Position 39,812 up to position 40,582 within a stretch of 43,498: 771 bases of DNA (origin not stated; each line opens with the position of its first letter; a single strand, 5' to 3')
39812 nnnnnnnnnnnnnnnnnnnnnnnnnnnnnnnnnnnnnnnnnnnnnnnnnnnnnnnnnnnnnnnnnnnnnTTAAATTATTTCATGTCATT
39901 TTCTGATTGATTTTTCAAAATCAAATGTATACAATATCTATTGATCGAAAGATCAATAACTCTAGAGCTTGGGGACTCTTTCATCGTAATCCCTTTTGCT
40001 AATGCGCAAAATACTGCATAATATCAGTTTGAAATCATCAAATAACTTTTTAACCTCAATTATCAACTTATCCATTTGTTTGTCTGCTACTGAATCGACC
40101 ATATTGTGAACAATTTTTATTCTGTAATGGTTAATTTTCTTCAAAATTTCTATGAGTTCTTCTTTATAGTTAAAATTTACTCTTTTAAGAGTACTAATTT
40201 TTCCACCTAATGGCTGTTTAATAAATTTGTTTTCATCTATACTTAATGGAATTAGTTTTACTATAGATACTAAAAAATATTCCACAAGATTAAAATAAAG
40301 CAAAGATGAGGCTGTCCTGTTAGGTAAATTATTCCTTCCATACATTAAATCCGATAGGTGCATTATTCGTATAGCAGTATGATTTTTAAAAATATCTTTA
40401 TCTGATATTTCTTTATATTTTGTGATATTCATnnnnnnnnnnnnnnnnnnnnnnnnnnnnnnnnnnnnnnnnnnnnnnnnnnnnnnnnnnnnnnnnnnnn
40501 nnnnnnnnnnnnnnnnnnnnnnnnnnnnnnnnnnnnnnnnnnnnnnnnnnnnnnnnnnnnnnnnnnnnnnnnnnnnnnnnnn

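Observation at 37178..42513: Type III-like R-M cassette 2 with an embedded Rx4H (HEPN-like) gene: Mod - small protein - Res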

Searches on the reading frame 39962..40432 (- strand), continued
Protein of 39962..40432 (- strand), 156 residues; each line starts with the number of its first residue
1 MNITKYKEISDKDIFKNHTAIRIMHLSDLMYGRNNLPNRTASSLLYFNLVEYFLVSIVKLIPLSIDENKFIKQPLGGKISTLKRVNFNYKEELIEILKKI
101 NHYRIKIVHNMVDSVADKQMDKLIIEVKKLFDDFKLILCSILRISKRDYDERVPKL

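Call 34: search_protein_families(library=pfam, proteins=[P0008, P0009, P0010, P0011, P0013, P0014, P0015, P0016, P0017, P0018], max_evalue=10)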
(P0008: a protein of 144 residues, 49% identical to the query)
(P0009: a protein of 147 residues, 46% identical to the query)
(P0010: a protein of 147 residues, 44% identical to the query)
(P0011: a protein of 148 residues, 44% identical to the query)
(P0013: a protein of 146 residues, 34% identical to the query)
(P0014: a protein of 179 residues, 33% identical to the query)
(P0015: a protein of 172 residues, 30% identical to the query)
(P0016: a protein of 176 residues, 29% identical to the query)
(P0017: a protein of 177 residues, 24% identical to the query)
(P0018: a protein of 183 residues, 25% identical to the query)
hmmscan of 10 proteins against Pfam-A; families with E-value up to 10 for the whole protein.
P0008 (144 aa): 0 families

P0009 (147 aa): 2 families
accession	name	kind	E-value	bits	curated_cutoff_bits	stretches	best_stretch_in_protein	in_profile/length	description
PF18493.6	DUF5617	-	0.012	16.2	26.3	1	96-134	38-72/90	Domain of unknown function (DUF5617)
PF05852.16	DUF848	-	0.12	13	25.3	1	66-119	51-103/145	Gammaherpesvirus protein of unknown function (DUF848)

P0010 (147 aa): 0 families

P0011 (148 aa): 3 families
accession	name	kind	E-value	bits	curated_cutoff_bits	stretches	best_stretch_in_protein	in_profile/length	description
PF03683.19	UPF0175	-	0.0068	16.5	27.9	1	23-71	23-72/75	Uncharacterised protein family (UPF0175)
PF24904.1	RVE6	-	0.0086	16.7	27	2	54-71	39-56/63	REVEILLE 6-like domain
PF11108.13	Phage_glycop_gL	-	0.043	14.3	25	1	9-88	21-98/102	Viral glycoprotein L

P0013 (146 aa): 2 families
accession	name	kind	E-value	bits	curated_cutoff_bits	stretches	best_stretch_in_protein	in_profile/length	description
PF16236.10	DUF4895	-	0.0024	17.9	25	1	54-142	88-177/218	Domain of unknown function (DUF4895)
PF14738.11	CFAP91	-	0.43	11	27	1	71-142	71-142/153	Cilia- and flagella-associated protein 91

P0014 (179 aa): 2 families
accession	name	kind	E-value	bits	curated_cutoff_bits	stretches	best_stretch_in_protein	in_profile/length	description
PF22652.1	DUF7006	-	0.067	13.8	27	1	122-161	13-53/112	Family of unknown function (DUF7006)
PF14532.12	Sigma54_activ_2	-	0.18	12.5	25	0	14-62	49-97/138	Sigma-54 interaction domain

P0015 (172 aa): 1 family
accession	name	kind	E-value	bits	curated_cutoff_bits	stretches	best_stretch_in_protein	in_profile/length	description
PF16842.11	RRM_occluded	-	0.056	13.8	30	1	117-155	2-37/79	Occluded RNA-recognition motif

P0016 (176 aa): 5 families
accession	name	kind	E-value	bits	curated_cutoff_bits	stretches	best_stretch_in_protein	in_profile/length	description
PF02582.19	DUF155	-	0.015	15.9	27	1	92-155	102-165/174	RMND1/Sif2-Sif3/Mrx10, DUF155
PF14294.11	DUF4372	-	0.019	15.6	25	1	89-147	5-69/74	Domain of unknown function (DUF4372)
PF03097.24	BRO1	-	0.02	14.2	35.1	1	82-146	4-73/385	BRO1-like domain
PF02561.19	FliS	-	0.055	14.2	26.7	1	88-151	20-82/115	Flagellar protein FliS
PF18833.7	TPR_22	-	0.31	11.9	27.2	1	100-151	25-79/92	Tetratricopeptide repeat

P0017 (177 aa): 1 family
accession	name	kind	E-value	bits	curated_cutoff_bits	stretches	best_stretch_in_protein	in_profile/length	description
PF09069.17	EF-hand_3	-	0.2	12.4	21.7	1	92-131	33-73/89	EF-hand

P0018 (183 aa): 0 families

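Call 35: fold_search(model_id=the predicted structure, library=viral)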
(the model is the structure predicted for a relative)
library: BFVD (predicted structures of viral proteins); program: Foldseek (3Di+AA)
matches with E <= 10: 262; with E <= 0.001: 0
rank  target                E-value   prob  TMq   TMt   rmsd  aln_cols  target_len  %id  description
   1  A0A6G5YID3            3.5e-01  0.28  0.31  0.25   8.3       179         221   12  (no name in the UniProt tables at hand)
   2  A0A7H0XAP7            7.6e-01  0.11  0.24  0.21  25.9       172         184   12  (no name in the UniProt tables at hand)
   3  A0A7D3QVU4            8.5e-01  0.18  0.33  0.11  19.2       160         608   14  Uncharacterized protein [Fadolivirus FV1/VV64]
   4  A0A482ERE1            9.0e-01  0.18  0.33  0.33  11.8       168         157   15  Ac74 [Helicoverpa armigera nucleopolyhedrovirus]
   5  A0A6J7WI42            9.5e-01  0.35  0.35  0.39   6.3       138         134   10  Uncharacterized protein [uncultured Caudovirales phage]
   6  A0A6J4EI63            1.1e+00  0.47  0.33  0.38  13.9       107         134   14  (no name in the UniProt tables at hand)
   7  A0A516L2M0            1.1e+00  0.13  0.26  0.28  11.4       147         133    8  (no name in the UniProt tables at hand)
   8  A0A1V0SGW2            1.2e+00  0.41  0.43  0.47   6.1       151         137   10  Uncharacterized protein [Hokovirus HKV1]
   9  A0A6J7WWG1            1.2e+00  0.28  0.38  0.14   7.9       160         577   12  Uncharacterized protein [uncultured Caudovirales phage]
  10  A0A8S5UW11            1.2e+00  0.16  0.35  0.06  25.0       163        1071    9  Uncharacterized protein [Siphoviridae sp. ctgaU3]
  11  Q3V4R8                1.3e+00  0.08  0.27  0.22  28.4       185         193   13  Uncharacterized protein ORF193 [Acidianus two-tailed virus]
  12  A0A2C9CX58            1.4e+00  0.10  0.20  0.24  11.2       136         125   12  Uncharacterized protein [Yersinia phage fHe-Yen9-04]
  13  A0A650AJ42            1.5e+00  0.13  0.33  0.17  22.8       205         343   13  (no name in the UniProt tables at hand)
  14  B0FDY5                1.6e+00  0.21  0.40  0.38   8.7       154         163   13  Uncharacterized protein [Orgyia leucostigma nucleopolyhedrovirus]
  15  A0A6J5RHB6            1.6e+00  0.14  0.29  0.18  14.7       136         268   16  SpoIVFB Zn-dependent proteases [uncultured Caudovirales phage]
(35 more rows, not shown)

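Call 43: find_related_loci(query=A2, collection=metagenome_contigs, flank=8000)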
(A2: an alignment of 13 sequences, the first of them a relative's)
Query A2 (156 aa) in metagenome_contigs; peptide patterns used: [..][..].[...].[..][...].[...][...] (x = any residue, [..] = any of these).
198 stretches matched a pattern; 3 encode a relative of the query (tblastn E <= 1e-3); 3 distinct loci.
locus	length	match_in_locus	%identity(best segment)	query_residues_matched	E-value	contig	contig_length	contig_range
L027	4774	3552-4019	100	1-156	2e-101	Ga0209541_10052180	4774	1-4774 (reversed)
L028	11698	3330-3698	48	23-143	4e-33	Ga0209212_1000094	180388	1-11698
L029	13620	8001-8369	46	23-143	6e-32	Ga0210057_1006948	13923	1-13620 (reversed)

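Call 44: find_related_loci(query=A2, collection=viral_contigs, flank=8000)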
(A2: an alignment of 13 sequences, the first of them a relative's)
Query A2 (156 aa) in viral_contigs; peptide patterns used: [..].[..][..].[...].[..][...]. (x = any residue, [..] = any of these).
60 stretches matched a pattern, but none encodes a relative of the query by tblastn (E <= 1e-3).

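Call 47: search_protein_families(library=pfam, proteins=[L028:3735-5201:+, L029:8517-9884:+, L001:2323-2547:+, L001:2544-2894:+, L026:3160-3786:+, L028:7999-9006:+, L028:576-893:-, L029:12536-12904:+, L029:12901-13395:+, L011:1615-2421:+], max_evalue=0.1)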
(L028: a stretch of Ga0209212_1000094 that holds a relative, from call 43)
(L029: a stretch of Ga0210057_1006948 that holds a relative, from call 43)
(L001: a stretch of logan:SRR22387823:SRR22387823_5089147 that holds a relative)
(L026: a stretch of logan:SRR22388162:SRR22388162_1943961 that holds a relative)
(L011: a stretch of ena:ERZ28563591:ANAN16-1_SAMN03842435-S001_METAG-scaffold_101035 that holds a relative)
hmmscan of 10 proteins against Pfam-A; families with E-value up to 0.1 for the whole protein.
L028:3735-5201:+ (488 aa): 2 families
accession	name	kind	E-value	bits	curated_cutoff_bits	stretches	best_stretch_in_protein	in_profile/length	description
PF04326.19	SLFN_AlbA_2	-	6.6e-18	65.8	25.3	1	15-136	1-116/118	Schlafen, AlbA_2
PF13749.12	HATPase_c_4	-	8.1e-16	58.2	26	1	312-387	3-79/89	Putative ATP-dependent DNA helicase recG C-terminal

L029:8517-9884:+ (455 aa): 4 families
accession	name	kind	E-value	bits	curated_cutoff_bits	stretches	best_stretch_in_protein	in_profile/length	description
PF13191.12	AAA_16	-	0.0057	17.6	32.6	1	33-70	2-42/167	AAA ATPase domain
PF21280.2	Helicase_dom4_arc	-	0.032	14.6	27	0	292-323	62-93/125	Archaeal helicase, domain 4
PF20703.3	nSTAND1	-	0.079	13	27.1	0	30-69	13-50/379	Novel STAND NTPase 1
PF01637.24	ATPase_2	-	0.099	12.9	33.2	0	33-114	1-81/225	ATPase domain predominantly from Archaea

L001:2323-2547:+ (74 aa): 0 families

L001:2544-2894:+ (116 aa): 4 families
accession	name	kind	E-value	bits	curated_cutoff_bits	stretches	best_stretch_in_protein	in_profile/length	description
PF13190.11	PDGLE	-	0.024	14.9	27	0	6-63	39-96/102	PDGLE domain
PF06143.16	Baculo_11_kDa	-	0.024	14.7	28.4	1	49-83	43-77/84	Baculovirus 11 kDa family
PF25198.1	Spore_GerAC_N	-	0.036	14.3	27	1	4-40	38-75/176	Spore germination protein N-terminal domain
PF11189.13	DUF2973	-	0.068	13.7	22.2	0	50-86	7-35/68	Protein of unknown function (DUF2973)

L026:3160-3786:+ (208 aa): 0 families

L028:7999-9006:+ (335 aa): 1 family
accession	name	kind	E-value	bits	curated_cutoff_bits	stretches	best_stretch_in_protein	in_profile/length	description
PF14082.12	SduA_C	-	1.2e-16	61.7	27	1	175-319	3-159/159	Shedu protein SduA, C-terminal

L028:576-893:- (105 aa): 0 families

L029:12536-12904:+ (122 aa): 1 family
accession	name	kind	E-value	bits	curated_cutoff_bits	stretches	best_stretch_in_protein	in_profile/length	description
PF09517.16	RE_Eco29kI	-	0.0072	16.6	30.8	1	58-106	60-108/164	Eco29kI restriction endonuclease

L029:12901-13395:+ (164 aa): 1 family
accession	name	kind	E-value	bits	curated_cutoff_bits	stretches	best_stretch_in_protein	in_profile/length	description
PF20385.3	DUF6680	-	1.5e-10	41.5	23.2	1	9-122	7-125/170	Family of unknown function (DUF6680)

L011:1615-2421:+ (268 aa): 0 families

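Call 57: search_protein_families(library=pfam, proteins=[P0003], max_evalue=0.1)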
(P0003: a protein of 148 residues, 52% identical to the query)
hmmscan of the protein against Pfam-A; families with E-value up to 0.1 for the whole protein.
P0003 (148 aa): 1 family
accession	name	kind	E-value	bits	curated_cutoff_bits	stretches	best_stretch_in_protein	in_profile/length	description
PF18730.6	HEPN_Cthe2314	-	0.031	14.7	27.1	1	43-119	57-136/174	Cthe_2314-like HEPN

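Call 68: predict_structure(alignment_id=A5)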
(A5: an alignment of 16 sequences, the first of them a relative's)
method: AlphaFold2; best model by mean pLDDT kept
length: 179 residues; sequences in the alignment: 16
mean_pLDDT: 71.8   pTM: 0.68
mean pLDDT of the five models: 71.8, 68.6, 68.2, 67.8, 67.5
residues with pLDDT >= 90: 31; 70-90: 78; 50-70: 28; < 50: 42
segments of 3 or more residues with pLDDT < 50: 1-5, 63-79, 159-161, 163-179
pLDDT, mean of each block of 10 residues (from residue 1): 45 80 87 89 87 72 43 43 86 87 94 79 69 91 89 66 42 39
secondary structure, 60 per line:
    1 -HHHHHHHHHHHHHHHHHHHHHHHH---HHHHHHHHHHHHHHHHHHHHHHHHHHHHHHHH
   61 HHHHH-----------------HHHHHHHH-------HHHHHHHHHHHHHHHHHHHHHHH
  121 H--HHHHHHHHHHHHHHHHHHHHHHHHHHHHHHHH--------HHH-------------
elements in order: H2-25 H29-65 H83-90 H98-121 H124-155

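Call 70: fold_search(model_id=the predicted structure, library=pdb)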
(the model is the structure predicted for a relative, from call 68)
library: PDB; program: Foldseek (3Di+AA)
matches with E <= 10: 270; with E <= 0.001: 0
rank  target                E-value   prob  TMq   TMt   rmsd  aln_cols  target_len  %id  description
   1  2jpu_MODEL_1_A        2.2e-01  0.84  0.34  0.44   6.6       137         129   18  solution structure of NESG target SsR10, Orf c02003 protein (released 2007-07-03)
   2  1wwp_A                3.0e-01  0.99  0.49  0.69   3.5       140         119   14  Crystal structure of ttk003001694 from Thermus Thermophilus HB8 (released 2005-07-12)
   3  1ylm_A                5.4e-01  0.77  0.42  0.50   6.2       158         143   13  Structure of Cytosolic Protein of Unknown Function YutE from Bacillus subtilis (released 2005-03-01)
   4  6yj2_C                8.5e-01  0.14  0.21  0.21  12.4       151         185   15  Structural and DNA binding studies of the transcriptional repressor Rv2506 (BkaR) from Mycobacterium tuberculosis supp (released 2021-04-14)
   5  5ic9_C                9.4e-01  0.12  0.16  0.21  14.5       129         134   14  Structure of the CTD complex of Utp12 and Utp13 (released 2016-07-06)
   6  3mzg_A                1.0e+00  0.16  0.21  0.20  17.8       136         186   15  Crystal structure of a human prolactin receptor antagonist in complex with the extracellular domain of the human prola (released 2010-09-29)
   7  8p2m_A                1.0e+00  0.16  0.25  0.09  19.7       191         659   14  C. elegans TIR-1 protein. (released 2023-09-06)
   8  3q84_M                1.1e+00  0.15  0.25  0.18  34.1       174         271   14  Crystal structure of human PACSIN 1 F-BAR domain (released 2012-02-22)
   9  6s1a_A                1.2e+00  0.18  0.25  0.31  16.3       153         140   16  Ligand binding domain of the P. putida receptor PcaY_PP (released 2020-10-21)
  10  3syv_D                1.2e+00  0.16  0.27  0.20  32.8       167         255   12  Crystal structure of mPACSIN 3 F-BAR domain mutant (released 2012-05-16)
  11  3q84_G                1.3e+00  0.07  0.18  0.14  36.9       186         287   14  Crystal structure of human PACSIN 1 F-BAR domain (released 2012-02-22)
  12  6f08_I                1.3e+00  0.08  0.19  0.17  19.7       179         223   16  14-3-3 zeta in complex with the human Son of sevenless homolog 1 (SOS1) (released 2018-02-14)
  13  8yuf_B                1.4e+00  0.54  0.40  0.50   6.0       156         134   10  Crystal structure of HEPN (Q64A) toxin (released 2025-04-02)
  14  6s37_A                1.4e+00  0.18  0.27  0.32  16.6       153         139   18  Ligand binding domain of the P. putida receptor PcaY_PP in complex with salicylic acid (released 2020-10-21)
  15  6s18_A                1.4e+00  0.16  0.27  0.32  17.1       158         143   17  Ligand binding domain of the P. putida receptor PcaY_PP in complex with glycerol (released 2020-10-21)
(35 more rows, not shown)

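Call 86: search_protein_families(library=phrogs, proteins=[window:39962-40432:-, P0003, P0011, P0014, P0018], max_evalue=0.1)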
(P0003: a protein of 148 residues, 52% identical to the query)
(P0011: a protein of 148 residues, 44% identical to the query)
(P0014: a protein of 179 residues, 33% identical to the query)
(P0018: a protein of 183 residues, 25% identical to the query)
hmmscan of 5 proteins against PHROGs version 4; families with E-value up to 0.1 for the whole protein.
window:39962-40432:- (156 aa): 1 family
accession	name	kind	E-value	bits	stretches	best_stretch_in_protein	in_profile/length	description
phrog_5483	-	unknown function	0.00041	21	1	78-133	71-125/185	-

P0003 (148 aa): 1 family
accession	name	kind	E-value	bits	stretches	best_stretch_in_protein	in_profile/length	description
phrog_5483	-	unknown function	0.00018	22.2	1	56-128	52-123/185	-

P0011 (148 aa): 1 family
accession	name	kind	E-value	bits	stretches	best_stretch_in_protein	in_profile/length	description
phrog_21711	-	unknown function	0.065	14.8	0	57-130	14-87/107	-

P0014 (179 aa): 2 families
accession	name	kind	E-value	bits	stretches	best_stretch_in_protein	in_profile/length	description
phrog_24422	-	unknown function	0.007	17.7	0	103-155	24-76/88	-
phrog_8594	-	unknown function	0.04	15.3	0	51-101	11-51/67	-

P0018 (183 aa): 3 families
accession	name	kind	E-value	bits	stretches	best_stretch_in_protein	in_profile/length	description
phrog_34579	-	unknown function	0.0061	17.7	1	93-165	40-104/109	-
phrog_15066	-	unknown function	0.0073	17.3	1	47-113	23-89/103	-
phrog_8083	-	unknown function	0.048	14.1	0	24-82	152-209/226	-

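Call 87: find_encoding_contigs(protein=P0016, flank=5000)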
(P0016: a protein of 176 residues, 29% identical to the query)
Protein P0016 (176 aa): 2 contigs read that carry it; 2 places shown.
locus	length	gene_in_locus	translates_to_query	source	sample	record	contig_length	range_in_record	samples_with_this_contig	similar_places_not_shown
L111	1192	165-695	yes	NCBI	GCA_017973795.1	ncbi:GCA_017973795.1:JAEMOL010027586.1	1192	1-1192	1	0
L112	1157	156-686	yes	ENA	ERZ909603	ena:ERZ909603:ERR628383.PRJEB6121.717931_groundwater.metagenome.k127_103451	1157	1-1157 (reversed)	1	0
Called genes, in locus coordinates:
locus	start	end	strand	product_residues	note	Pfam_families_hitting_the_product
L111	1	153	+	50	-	?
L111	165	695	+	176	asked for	-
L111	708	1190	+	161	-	?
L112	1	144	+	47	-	?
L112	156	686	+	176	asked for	-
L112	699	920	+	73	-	-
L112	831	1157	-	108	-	?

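Call 88: find_encoding_contigs(protein=P0010, flank=8000)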
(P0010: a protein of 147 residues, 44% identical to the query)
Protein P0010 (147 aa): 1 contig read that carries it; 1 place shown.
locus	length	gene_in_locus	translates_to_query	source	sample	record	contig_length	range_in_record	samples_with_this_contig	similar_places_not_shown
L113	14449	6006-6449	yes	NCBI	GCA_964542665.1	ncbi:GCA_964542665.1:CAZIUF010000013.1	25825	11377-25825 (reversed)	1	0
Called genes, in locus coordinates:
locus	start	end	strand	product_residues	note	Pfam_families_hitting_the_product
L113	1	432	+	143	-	?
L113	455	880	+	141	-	PF01196:Ribosomal_L17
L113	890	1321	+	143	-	PF00572:Ribosomal_L13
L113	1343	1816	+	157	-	PF00380:Ribosomal_S9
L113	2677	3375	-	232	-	-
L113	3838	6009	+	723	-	PF01555:N6_N4_Mtase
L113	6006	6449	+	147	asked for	-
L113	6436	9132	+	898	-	PF04851:ResIII, PF08722:Tn7_TnsA-like_N (faint)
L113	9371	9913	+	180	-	PF14066:DUF4256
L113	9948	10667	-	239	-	-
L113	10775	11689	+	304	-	PF00535:Glycos_transf_2, PF13641:Glyco_tranf_2_3, PF10111:Glyco_tranf_2_2 (faint), PF02709:Glyco_transf_7C (faint), PF13632:Glyco_trans_2_3 (weak)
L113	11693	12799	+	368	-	PF13439:Glyco_transf_4, PF20706:GT4-conflict (weak), PF00534:Glycos_transf_1, PF13692:Glyco_trans_1_4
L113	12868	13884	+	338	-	-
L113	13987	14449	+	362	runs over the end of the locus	PF00483:NTP_transferase, PF12804:NTP_transf_3 (weak), PF22640:ManC_GMP_beta-helix (weak)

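Call 89: find_encoding_contigs(protein=P0009, flank=8000)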
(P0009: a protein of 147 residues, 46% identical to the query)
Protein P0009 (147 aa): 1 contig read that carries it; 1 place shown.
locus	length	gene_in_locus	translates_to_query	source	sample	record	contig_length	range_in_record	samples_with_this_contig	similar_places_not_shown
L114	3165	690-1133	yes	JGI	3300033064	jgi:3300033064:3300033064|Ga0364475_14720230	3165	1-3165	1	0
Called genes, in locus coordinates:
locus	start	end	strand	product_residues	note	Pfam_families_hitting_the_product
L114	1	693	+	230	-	?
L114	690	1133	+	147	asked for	-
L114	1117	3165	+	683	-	?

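Call 90: find_encoding_contigs(protein=P0013, flank=8000)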
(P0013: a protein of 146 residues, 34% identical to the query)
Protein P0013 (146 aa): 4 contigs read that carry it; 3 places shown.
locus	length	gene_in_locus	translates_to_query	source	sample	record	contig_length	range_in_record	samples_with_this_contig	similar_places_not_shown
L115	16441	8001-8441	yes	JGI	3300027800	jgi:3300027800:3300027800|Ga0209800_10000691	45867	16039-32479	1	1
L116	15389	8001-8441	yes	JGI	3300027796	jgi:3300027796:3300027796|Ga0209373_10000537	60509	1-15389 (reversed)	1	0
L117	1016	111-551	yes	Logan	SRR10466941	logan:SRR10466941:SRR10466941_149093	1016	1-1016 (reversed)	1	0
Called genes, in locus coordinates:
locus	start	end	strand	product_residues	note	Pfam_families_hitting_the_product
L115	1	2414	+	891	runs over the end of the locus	PF00005:ABC_tran (faint), PF02463:SMC_N (faint), PF13304:AAA_21 (faint), PF13476:AAA_23 (faint), PF13555:AAA_29 (faint), PF00684:DnaJ_CXXCXGXG (faint), PF17760:UvrA_inter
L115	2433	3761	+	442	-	PF01541:GIY-YIG, PF27096:UvrC_M (weak), PF02151:UVR (weak), PF08459:UvrC_RNaseH_dom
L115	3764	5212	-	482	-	PF13328:HD_4, PF01966:HD (weak), PF04607:RelA_SpoT, PF02824:TGS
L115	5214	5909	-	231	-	PF04203:Sortase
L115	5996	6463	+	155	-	PF01272:GreA_GreB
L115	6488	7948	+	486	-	PF01336:tRNA_anti-codon, PF00152:tRNA-synt_2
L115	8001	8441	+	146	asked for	-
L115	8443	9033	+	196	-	-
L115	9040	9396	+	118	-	PF00719:Pyrophosphatase (weak)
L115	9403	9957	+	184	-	PF13302:Acetyltransf_3, PF13420:Acetyltransf_4, PF00583:Acetyltransf_1, PF13673:Acetyltransf_10, PF13508:Acetyltransf_7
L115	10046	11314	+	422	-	PF02403:Seryl_tRNA_N, PF00587:tRNA-synt_2b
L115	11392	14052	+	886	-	PF07517:SecA_DEAD, PF01043:SecA_PP_bind, PF21090:P-loop_SecA, PF07516:SecA_SW, PF02810:SEC-C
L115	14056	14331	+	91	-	-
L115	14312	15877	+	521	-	PF13231:PMT_2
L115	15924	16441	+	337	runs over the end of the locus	PF01368:DHH, PF02272:DHHA1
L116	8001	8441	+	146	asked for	-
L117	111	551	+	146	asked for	-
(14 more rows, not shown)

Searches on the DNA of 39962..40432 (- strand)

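Call 83: search_rna_families(source=L004, start=6400, end=8100, threshold=evalue, max_evalue=1)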
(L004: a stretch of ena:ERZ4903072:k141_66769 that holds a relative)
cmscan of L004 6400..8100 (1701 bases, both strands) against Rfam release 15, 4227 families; matches with E-value up to 1: 0.
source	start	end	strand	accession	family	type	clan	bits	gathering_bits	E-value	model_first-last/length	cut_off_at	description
